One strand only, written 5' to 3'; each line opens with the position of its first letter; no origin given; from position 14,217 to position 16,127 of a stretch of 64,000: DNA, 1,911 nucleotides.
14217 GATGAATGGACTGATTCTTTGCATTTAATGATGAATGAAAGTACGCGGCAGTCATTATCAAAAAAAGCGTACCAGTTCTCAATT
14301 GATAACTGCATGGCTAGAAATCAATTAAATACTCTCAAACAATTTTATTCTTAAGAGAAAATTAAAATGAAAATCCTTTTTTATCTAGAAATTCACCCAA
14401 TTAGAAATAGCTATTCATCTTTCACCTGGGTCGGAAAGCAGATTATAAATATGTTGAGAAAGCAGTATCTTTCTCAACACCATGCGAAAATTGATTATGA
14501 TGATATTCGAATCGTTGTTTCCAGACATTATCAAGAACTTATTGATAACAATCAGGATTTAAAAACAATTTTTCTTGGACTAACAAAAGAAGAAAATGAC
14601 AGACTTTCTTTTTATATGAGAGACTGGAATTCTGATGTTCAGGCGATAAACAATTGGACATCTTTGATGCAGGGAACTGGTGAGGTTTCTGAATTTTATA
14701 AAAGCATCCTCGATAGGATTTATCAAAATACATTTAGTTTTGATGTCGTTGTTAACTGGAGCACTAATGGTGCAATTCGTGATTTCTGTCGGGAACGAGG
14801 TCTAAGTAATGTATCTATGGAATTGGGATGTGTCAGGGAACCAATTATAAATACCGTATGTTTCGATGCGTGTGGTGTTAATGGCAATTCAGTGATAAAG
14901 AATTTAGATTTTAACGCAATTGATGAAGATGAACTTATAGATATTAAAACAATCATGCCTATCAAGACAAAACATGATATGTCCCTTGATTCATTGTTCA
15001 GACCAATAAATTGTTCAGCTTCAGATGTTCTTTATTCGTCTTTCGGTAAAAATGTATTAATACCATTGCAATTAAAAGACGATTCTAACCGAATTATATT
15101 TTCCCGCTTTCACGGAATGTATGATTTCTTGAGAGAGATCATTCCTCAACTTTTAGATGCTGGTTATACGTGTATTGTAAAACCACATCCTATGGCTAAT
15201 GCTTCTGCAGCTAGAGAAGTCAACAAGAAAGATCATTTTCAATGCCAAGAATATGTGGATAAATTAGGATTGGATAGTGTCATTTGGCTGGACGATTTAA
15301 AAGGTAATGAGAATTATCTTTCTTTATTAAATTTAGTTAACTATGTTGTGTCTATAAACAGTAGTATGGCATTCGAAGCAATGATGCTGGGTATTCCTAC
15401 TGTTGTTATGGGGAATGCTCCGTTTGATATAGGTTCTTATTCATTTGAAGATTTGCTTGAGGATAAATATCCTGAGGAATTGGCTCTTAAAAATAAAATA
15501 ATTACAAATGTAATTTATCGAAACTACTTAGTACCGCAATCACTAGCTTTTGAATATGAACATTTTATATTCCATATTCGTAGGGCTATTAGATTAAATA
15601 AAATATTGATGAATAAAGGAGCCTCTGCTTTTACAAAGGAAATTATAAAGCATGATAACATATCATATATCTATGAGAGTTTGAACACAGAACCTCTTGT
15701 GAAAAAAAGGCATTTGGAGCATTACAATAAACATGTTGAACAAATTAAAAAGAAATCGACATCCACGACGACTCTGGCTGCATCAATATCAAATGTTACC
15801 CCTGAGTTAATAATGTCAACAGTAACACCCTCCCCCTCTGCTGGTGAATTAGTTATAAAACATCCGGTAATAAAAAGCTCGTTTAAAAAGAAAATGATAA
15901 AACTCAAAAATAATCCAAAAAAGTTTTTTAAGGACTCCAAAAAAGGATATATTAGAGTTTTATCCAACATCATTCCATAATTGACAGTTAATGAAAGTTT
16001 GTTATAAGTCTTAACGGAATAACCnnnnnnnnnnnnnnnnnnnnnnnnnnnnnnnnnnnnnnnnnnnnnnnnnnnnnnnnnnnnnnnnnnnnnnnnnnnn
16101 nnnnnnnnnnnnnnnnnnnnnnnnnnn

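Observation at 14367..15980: Region 2 protein with a KpsS/KpsC-like domain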

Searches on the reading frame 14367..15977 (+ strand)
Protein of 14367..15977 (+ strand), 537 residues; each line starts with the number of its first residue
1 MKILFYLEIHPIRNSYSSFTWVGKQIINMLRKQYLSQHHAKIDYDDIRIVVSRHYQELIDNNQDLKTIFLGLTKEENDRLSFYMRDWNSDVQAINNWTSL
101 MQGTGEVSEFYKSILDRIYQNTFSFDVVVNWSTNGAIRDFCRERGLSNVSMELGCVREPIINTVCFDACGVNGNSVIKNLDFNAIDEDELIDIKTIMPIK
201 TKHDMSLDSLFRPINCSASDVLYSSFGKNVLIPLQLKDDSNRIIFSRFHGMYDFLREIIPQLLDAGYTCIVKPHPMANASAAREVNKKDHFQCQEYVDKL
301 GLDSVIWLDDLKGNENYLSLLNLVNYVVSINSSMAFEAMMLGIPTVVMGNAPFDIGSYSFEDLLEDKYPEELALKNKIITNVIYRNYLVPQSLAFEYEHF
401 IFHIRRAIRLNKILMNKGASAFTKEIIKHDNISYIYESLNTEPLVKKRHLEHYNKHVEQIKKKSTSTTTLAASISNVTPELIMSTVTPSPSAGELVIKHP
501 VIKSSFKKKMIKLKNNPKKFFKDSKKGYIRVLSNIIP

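Call 7: profile_search(protein=window:14367-15977:+)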
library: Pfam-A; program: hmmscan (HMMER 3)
A. the first sequence (537 residues): domains with independent E <= 10: 5; with E <= 0.001: 2
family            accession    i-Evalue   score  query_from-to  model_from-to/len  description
Capsule_synth     PF05159.20    1.3e-09    38.4     222-357       140-270/310  Capsule polysaccharide biosynthesis protein
Glyco_transf_99   PF21912.2     1.8e-07    31.9      93-175        95-178/179  Glycosyltransferase 99 family N-terminal domain
SprT-like         PF10263.15      0.048    14.0     405-465        43-100/108  SprT-like family
DAN               PF03045.20       0.17    12.3     129-170        15-56/113  DAN domain
Na_sulph_symp     PF00939.25       0.25    10.7     467-506       118-157/472  Sodium:sulfate symporter transmembrane region

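Call 10: search_protein_families(proteins=[window:14367-15977:+], library=ncbifam, max_evalue=0.01)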
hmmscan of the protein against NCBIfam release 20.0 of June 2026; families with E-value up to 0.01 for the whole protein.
window:14367-15977:+ (537 aa): 2 families
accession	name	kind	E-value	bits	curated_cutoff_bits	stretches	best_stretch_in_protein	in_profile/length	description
NF050054.1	CapPschMdfirKpsS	equivalog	0.00015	21.2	600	1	303-390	296-379/390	capsule polysaccharide modification protein KpsS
NF046086.1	BFO_1060_trans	domain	0.0087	15.2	200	0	267-350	221-291/365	BFO_1060 family glycosyltransferase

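Call 11: search_solved_structures(query=window:14367-15977:+, max_evalue=1, show_alignments=3)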
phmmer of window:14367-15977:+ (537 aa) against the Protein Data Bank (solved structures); distinct sequences matched with E-value up to 1: 4.
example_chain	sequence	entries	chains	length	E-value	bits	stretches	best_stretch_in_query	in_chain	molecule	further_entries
5fa0_A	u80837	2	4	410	0.00091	21.4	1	303-404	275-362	Putative N-acetyl glucosaminyl transferase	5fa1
8cse_A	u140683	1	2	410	0.00092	21.3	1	303-404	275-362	N-acetyl glucosaminyl transferase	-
8csb_A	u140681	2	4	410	0.0016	20.5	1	304-404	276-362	N-acetyl glucosaminyl transferase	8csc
8csd_A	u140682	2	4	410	0.0019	20.3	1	303-404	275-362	N-acetyl glucosaminyl transferase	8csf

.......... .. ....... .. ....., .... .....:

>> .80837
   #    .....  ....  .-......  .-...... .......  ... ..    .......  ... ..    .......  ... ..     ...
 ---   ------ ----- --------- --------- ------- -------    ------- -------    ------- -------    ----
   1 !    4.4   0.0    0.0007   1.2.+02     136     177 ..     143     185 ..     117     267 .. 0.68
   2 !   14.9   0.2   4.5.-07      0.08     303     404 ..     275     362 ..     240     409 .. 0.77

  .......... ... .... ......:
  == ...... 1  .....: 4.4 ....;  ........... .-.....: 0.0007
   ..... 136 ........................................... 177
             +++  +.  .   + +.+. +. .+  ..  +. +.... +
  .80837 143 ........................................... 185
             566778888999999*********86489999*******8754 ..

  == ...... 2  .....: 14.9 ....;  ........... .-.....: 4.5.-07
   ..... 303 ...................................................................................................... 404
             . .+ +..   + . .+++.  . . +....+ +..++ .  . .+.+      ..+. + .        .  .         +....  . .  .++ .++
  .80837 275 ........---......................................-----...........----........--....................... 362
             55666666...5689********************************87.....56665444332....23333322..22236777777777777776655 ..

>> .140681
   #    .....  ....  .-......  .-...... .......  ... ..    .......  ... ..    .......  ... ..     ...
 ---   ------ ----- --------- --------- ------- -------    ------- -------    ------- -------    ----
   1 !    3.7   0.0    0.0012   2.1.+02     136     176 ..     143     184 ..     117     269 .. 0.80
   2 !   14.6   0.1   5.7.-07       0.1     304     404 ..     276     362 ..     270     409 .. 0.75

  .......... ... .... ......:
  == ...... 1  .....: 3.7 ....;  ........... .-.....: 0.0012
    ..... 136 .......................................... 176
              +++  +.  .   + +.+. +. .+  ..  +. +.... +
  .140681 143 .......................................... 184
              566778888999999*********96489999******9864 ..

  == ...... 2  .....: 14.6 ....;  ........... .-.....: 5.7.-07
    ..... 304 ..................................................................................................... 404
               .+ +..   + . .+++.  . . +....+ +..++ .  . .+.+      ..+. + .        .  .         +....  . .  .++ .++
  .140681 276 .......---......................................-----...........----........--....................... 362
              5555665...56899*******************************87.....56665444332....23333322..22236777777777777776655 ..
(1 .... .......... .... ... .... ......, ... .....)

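Call 26: find_homologous_proteins(query=window:14367-15977:+, max_evalue=0.001)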
Query window:14367-15977:+ (537 aa): 49 proteins with E <= 0.001 among 8000 candidates.
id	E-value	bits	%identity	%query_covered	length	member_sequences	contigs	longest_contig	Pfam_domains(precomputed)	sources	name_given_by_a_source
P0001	0.0e+0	1105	91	100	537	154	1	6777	PF05159.21,PF21912.3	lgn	-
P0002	9.0e-213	726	58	100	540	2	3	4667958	PF05159.21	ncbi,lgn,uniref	ncbi:hypothetical protein [Rahnella sp. PAMC 25559]|uniref:capsular polysaccharide export protein, L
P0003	2.8e-191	655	100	54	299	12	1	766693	PF21912.3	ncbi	-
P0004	1.6e-127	445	43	100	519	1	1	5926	PF05159.21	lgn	-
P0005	4.9e-125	436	39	98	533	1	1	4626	PF05159.21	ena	-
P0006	8.4e-122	426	39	100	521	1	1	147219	PF05159.21,PF21912.3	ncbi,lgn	-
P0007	1.6e-119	418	41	100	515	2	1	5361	PF05159.21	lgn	-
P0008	2.2e-116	408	40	98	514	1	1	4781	PF05159.21,PF21912.3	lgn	-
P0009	1.5e-115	405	39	99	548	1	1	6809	PF05159.21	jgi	jgi:hypothetical protein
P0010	2.8e-114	401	39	100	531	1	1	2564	PF05159.21,PF21912.3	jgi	jgi:capsular polysaccharide export protein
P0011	1.7e-113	398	39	98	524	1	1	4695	PF05159.21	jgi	jgi:Capsule polysaccharide biosynthesis protein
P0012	8.1e-113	396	39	98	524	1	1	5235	PF05159.21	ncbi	-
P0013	1.8e-112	395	40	89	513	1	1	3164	PF05159.21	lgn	-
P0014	2.0e-102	362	42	81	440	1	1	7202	PF05159.21,PF21912.3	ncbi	-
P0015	3.9e-101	358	42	81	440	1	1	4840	PF05159.21,PF21912.3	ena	-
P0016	5.1e-98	347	40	80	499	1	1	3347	PF05159.21,PF21912.3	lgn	-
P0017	5.1e-92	327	38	84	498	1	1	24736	PF05159.21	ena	-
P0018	7.0e-92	327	38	80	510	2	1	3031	PF05159.21,PF21912.3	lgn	-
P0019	7.7e-92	327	35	99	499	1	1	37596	PF05159.21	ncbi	ncbi:MAG: capsular polysaccharide export protein, LipB/KpsS family [Alphaproteobacteria bacterium]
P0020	2.0e-85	306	37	83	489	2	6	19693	PF05159.21,PF21912.3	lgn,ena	-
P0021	3.3e-85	305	39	82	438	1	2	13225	PF05159.21,PF21912.3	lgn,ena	-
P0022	4.0e-84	301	38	80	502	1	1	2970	PF05159.21,PF21912.3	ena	-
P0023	2.6e-83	299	38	77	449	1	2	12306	PF05159.21,PF21912.3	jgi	-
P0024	7.7e-83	297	37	80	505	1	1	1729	PF05159.21,PF21912.3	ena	-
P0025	2.1e-82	296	40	68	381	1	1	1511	PF05159.21,PF21912.3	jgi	-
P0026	1.4e-79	286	37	74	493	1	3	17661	PF05159.21,PF21912.3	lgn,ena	-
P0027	1.3e-78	283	37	77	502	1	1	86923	PF05159.21,PF21912.3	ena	-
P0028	7.3e-78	281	38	77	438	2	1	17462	PF05159.21,PF21912.3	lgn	-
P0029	1.6e-77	280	37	76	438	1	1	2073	PF05159.21,PF21912.3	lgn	-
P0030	1.1e-74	270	36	76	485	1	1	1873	PF05159.21,PF21912.3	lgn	-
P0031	1.0e-69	254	31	93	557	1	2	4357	PF05159.21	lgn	-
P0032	9.9e-69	251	36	80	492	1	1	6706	PF05159.21,PF21912.3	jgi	-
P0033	2.7e-64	236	34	77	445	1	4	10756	PF05159.21,PF21912.3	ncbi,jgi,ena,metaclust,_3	metaclust:\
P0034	1.1e-60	224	32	77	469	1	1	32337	PF05159.21,PF21912.3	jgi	jgi:capsule polysaccharide export protein KpsC/LpsZ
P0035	4.2e-47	179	28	82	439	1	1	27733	PF05159.21,PF21912.3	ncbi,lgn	-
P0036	1.1e-45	175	33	65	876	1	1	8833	PF05045.18,PF05159.21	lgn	-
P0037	2.4e-45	173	33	65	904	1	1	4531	PF05045.18,PF05159.21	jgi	jgi:hypothetical protein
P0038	1.7e-44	171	32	69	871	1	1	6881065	PF05045.18,PF05159.21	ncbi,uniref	ncbi:rhamnan synthesis F family protein [Massilia sp. METH4]|uniref:rhamnan synthesis F family prote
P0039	2.4e-42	164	30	73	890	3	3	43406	PF05045.18,PF05159.21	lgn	-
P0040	1.7e-40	157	29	73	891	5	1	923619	PF05045.18,PF05159.21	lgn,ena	-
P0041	8.4e-40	155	28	80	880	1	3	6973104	PF05045.18,PF05159.21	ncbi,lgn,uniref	ncbi:hypothetical protein LJR118_005038 [Acidovorax sp. LjRoot118]|uniref:rhamnan synthesis F family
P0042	1.7e-39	154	28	78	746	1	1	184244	PF05159.21,PF00535.33,PF21912.3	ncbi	-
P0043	5.8e-38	149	30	74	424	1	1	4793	PF05159.21,PF21912.3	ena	-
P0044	4.9e-36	143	29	66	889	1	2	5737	PF05045.18,PF05159.21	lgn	-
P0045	2.4e-34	137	29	72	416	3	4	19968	PF05159.21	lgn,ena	-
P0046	3.0e-33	134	27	74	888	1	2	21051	PF05045.18,PF05159.21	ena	-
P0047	1.2e-31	128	29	67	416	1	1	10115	PF05159.21,PF21912.3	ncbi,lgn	-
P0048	2.4e-30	124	29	72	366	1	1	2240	PF05159.21,PF21912.3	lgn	-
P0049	5.2e-30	123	29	79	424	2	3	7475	PF05159.21,PF21912.3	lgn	-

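Call 28: search_solved_structures(query=A1, max_evalue=10, show_alignments=4)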
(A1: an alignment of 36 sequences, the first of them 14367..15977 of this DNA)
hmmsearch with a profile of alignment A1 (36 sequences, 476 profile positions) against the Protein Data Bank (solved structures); distinct sequences matched with E-value up to 10: 15.
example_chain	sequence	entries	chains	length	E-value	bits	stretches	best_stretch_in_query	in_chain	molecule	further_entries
8cse_A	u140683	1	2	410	2e-16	63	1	137-359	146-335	N-acetyl glucosaminyl transferase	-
5fa0_A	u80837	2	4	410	2e-16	63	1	137-359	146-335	Putative N-acetyl glucosaminyl transferase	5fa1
8csb_A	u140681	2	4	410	3.6e-15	58.8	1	137-359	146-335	N-acetyl glucosaminyl transferase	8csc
8csd_A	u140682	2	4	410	1.2e-14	57.2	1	137-359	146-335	N-acetyl glucosaminyl transferase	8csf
6mgb_A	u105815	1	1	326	0.00065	21.7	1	304-346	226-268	Capsular polysaccharide export system protein KpsC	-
8fuw_A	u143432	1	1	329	0.001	21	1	305-347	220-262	Capsule polysaccharide export protein KpsC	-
8fux_A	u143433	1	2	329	0.0011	21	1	305-347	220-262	Capsule polysaccharide export protein KpsC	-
6mgc_A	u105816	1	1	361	0.0012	20.8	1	305-347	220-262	Capsule polysaccharide export protein KpsC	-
6mgd_A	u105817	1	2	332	0.0038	19.2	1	211-347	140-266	Capsular polysaccharide export system protein KpsC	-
1nb0_A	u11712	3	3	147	0.4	12.5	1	335-409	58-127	hypothetical protein FLJ11149 | RIBOFLAVIN KINASE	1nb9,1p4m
1q9s_A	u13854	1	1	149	0.41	12.5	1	335-409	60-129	hypothetical protein FLJ11149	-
3rui_A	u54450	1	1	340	0.7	11.7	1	276-334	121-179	Ubiquitin-like modifier-activating enzyme ATG7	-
3vh3_A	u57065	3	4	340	0.71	11.7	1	276-334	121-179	Ubiquitin-like modifier-activating enzyme ATG7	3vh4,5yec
3t7e_A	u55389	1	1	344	0.72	11.7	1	276-334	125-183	Ubiquitin-like modifier-activating enzyme ATG7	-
4wbe_A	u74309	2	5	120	1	11.2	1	59-123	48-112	Caprin-1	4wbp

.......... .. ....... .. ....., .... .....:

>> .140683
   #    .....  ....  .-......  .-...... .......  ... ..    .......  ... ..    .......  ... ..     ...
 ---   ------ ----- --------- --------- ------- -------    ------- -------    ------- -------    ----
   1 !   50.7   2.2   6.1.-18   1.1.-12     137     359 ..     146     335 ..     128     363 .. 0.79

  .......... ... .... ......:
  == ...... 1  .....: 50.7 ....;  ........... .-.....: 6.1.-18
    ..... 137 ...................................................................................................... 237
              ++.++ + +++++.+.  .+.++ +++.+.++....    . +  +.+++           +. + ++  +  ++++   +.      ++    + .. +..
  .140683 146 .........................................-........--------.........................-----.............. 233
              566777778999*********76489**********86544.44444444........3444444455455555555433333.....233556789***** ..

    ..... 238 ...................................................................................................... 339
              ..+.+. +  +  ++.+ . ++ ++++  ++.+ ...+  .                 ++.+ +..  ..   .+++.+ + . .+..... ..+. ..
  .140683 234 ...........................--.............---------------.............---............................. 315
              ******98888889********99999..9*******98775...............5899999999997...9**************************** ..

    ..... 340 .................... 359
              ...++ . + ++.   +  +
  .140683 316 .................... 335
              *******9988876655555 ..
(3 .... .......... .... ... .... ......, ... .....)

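Call 34: predict_structure(alignment_id=A1)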
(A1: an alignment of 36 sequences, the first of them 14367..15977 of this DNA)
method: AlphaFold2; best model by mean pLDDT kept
length: 537 residues; sequences in the alignment: 36
mean_pLDDT: 86.3   pTM: 0.78
mean pLDDT of the five models: 86.3, 86.2, 85.9, 85.2, 84.8
residues with pLDDT >= 90: 353; 70-90: 124; 50-70: 18; < 50: 42
segments of 3 or more residues with pLDDT < 50: 38-40, 464-502
pLDDT, mean of each block of 10 residues (from residue 1): 96 92 96 71 81 95 94 96 92 93 95 98 97 94 97 93 95 92 91 83 77 88 86 94 92 97 97 88 90 97 93 86 94 93 93 85 89 91 96 94 98 97 96 77 72 71 48 35 33 33 69 92 91 86
secondary structure, 60 per line:
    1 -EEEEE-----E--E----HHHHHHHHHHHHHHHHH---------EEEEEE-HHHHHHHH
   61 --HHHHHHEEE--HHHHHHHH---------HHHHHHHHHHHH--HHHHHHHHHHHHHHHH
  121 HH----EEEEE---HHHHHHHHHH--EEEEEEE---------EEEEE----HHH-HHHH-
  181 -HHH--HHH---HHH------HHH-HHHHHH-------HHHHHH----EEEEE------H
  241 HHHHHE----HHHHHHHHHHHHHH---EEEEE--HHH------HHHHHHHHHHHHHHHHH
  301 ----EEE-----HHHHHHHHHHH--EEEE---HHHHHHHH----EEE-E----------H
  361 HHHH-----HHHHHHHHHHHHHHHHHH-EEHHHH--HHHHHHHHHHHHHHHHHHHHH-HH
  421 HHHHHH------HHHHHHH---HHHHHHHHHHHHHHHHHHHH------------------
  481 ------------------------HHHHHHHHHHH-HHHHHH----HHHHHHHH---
elements in order: E2-6 H20-36 E46-51 H53-60 H63-68 E69-71 H74-81 H91-102 H105-122 E127-131 H135-144 E147-153 E163-167 H176-179 H206-211 H219-224 E229-233 H240-245 H251-264 E268-272 H284-300 E305-307 H313-323 E326-329 H333-340 E345-347 H360-364 H370-387 H391-394 H397-417 H419-426 H433-439 H443-462 H505-515 H517-522 H527-534
